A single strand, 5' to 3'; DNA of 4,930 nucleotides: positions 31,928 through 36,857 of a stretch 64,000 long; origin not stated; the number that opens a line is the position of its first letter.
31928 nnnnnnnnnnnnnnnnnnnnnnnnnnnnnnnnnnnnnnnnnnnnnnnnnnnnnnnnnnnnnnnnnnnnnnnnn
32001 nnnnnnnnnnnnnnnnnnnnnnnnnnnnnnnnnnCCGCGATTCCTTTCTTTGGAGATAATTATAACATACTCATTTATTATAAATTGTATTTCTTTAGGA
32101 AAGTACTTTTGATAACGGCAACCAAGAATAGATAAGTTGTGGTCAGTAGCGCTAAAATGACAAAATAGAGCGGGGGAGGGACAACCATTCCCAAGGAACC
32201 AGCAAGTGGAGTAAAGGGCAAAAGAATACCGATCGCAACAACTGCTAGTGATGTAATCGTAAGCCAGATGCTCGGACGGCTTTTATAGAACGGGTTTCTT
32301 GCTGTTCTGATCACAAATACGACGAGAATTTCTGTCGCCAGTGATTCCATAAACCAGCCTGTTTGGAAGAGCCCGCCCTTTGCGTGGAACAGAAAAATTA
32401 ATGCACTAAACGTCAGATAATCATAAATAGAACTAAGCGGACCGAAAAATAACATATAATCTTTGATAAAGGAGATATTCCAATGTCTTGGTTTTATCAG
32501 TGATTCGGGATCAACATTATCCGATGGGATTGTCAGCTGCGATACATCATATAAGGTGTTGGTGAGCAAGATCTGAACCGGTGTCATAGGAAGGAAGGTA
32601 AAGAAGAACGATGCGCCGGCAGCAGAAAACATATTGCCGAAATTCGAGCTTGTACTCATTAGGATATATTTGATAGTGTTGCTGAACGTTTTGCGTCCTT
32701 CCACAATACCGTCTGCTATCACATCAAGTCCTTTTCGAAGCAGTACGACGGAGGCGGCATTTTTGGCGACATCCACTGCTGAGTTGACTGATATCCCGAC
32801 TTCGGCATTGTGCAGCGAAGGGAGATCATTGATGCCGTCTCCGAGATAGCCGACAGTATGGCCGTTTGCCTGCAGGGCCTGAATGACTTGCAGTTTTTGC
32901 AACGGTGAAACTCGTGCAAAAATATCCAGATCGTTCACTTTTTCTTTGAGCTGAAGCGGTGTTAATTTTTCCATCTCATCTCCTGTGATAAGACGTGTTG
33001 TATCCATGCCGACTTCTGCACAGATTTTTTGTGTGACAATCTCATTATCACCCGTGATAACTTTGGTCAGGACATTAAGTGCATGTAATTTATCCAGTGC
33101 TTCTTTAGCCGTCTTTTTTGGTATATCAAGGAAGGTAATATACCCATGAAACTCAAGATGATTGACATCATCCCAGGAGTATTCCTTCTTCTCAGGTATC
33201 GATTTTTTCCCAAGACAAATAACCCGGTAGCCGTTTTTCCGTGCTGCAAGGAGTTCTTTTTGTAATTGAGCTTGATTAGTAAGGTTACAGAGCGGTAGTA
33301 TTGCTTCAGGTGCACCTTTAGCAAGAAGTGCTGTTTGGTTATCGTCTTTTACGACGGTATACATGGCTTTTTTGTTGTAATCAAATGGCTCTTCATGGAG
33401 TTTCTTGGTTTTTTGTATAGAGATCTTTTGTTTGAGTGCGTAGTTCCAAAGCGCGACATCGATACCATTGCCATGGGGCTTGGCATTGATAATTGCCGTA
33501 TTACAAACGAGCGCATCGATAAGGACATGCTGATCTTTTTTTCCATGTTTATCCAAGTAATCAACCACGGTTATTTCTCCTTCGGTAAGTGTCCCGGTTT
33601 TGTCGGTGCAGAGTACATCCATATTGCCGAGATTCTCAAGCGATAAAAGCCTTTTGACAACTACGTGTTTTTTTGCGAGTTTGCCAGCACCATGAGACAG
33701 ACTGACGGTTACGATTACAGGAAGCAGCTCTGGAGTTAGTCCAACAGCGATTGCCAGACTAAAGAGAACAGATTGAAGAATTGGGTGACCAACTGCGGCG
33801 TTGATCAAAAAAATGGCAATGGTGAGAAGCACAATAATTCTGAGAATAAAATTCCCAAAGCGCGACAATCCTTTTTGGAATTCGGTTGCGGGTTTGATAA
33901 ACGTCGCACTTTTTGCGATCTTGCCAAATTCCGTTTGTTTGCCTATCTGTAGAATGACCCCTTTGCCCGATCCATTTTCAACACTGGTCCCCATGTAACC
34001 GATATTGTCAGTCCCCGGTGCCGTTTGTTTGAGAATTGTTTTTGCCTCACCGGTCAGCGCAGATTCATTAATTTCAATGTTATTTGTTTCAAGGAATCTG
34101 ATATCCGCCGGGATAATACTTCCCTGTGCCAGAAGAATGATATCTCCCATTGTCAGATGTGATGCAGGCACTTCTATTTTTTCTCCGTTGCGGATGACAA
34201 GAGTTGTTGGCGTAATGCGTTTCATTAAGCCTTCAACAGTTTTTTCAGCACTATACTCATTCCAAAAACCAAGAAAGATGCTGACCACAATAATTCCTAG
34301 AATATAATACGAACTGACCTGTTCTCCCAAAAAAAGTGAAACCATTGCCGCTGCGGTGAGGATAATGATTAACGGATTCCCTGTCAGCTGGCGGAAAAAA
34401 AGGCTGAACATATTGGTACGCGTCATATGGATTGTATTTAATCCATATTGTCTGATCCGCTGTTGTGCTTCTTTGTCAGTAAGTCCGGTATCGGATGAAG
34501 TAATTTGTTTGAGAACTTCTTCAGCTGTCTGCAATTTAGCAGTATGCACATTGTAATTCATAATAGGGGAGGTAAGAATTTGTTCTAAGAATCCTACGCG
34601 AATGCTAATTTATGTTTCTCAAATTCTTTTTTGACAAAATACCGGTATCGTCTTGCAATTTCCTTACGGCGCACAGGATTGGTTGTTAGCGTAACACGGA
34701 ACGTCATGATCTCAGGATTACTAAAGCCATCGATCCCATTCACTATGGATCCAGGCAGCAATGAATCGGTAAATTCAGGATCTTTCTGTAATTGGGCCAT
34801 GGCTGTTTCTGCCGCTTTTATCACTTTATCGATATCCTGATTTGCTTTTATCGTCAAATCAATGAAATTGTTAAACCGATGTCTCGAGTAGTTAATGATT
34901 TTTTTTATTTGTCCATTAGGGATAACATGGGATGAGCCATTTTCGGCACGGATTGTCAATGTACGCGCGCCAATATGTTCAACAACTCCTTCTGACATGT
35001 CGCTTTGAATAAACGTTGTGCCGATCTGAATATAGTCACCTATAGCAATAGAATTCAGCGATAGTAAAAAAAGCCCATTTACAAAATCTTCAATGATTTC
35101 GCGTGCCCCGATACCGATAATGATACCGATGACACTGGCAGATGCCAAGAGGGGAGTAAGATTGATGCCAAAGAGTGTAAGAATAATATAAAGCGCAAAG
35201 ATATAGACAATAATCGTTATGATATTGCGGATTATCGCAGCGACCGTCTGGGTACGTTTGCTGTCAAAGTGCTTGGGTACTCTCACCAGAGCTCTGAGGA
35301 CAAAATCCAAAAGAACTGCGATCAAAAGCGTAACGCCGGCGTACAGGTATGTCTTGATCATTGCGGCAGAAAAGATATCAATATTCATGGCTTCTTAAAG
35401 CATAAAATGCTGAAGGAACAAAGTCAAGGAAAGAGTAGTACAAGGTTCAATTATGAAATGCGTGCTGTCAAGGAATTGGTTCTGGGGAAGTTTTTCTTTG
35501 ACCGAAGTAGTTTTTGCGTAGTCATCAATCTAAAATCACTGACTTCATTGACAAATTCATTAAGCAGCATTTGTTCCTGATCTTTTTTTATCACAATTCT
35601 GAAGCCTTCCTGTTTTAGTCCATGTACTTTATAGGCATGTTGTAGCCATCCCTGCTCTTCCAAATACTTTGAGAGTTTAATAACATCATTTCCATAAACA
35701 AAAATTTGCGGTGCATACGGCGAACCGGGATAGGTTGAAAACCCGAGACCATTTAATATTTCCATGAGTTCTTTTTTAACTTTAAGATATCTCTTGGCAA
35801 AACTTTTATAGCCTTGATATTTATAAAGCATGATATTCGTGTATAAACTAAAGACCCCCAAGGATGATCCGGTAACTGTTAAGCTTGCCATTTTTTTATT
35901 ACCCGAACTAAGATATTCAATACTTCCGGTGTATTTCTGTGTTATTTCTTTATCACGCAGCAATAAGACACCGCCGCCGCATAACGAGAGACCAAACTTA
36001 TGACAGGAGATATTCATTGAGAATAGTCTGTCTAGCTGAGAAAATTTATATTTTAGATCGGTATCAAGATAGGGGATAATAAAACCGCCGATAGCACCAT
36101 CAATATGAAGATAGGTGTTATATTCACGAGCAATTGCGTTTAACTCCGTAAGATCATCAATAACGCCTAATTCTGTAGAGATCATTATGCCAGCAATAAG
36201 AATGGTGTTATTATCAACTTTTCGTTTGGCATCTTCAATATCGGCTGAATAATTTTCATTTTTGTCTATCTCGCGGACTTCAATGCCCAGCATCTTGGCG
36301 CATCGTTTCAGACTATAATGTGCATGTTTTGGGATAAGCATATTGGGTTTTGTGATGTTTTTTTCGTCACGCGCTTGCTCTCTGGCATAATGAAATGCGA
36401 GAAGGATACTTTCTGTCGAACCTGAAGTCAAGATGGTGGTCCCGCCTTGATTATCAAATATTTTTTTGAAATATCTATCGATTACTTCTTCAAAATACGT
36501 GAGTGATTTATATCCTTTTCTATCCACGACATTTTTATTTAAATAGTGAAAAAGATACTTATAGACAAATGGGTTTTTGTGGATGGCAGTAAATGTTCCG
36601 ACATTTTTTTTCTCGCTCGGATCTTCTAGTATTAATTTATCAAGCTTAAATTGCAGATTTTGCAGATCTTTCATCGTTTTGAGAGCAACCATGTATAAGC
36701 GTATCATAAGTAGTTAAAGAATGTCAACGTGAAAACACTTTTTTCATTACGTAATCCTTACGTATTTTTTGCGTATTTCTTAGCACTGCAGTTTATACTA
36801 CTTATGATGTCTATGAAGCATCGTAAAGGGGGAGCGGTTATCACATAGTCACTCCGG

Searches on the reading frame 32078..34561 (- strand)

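Call 48: search_protein_families(library=pfam, proteins=[window:32078-34561:-], max_evalue=0.00001)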
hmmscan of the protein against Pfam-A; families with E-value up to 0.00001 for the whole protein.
window:32078-34561:- (827 aa): 5 families
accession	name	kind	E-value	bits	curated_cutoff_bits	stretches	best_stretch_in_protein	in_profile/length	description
PF00122.25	E1-E2_ATPase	-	3.3e-44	151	28.1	1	117-298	4-181/181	E1-E2 ATPase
PF00689.26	Cation_ATPase_C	-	2.9e-16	60.2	27.3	1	656-818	1-173/175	Cation transporting ATPase, C-terminus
PF00690.31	Cation_ATPase_N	-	4.2e-16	58.8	20.4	1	10-75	3-69/69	Cation transporter/ATPase, N-terminus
PF00702.32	Hydrolase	-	1.1e-15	59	26.4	1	314-586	1-190/191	haloacid dehalogenase-like hydrolase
PF13246.12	Cation_ATPase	-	6.3e-10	39.4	21.7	1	359-426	16-89/91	Cation transport ATPase (P-type)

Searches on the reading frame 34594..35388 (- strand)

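Call 49: search_protein_families(library=pfam, proteins=[window:34594-35388:-], max_evalue=0.00001)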
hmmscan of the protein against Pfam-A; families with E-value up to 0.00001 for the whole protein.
window:34594-35388:- (264 aa): 1 family
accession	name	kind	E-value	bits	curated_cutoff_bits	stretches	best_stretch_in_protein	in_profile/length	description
PF00924.24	MS_channel_2nd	-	8.5e-16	58.3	20.2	1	98-169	2-68/68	Mechanosensitive ion channel, beta-domain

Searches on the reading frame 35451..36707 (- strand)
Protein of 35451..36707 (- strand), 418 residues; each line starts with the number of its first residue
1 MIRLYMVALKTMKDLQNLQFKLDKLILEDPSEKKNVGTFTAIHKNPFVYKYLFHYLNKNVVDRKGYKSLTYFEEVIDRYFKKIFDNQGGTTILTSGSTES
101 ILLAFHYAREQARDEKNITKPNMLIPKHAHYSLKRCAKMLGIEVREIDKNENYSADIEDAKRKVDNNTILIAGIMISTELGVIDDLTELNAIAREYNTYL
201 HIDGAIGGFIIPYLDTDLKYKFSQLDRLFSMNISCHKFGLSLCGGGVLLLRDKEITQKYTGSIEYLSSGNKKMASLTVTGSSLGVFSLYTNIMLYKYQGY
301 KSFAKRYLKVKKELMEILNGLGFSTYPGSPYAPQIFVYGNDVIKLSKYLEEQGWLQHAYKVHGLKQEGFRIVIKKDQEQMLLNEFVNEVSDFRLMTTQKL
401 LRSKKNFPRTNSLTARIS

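Call 49: search_protein_families(library=pfam, proteins=[window:35451-36707:-], max_evalue=0.00001)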
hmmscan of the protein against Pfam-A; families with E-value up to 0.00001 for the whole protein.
window:35451-36707:- (418 aa): 3 families
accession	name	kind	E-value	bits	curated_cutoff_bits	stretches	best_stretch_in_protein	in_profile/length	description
PF00282.25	Pyridoxal_deC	-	2.5e-27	96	27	1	56-318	64-353/375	Pyridoxal-dependent decarboxylase conserved domain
PF00266.25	Aminotran_5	-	1.4e-13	51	21.5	1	89-207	62-179/371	Aminotransferase class-V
PF00155.27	Aminotran_1_2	-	1.5e-06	28.1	19.7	1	70-210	42-192/361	Aminotransferase class I and II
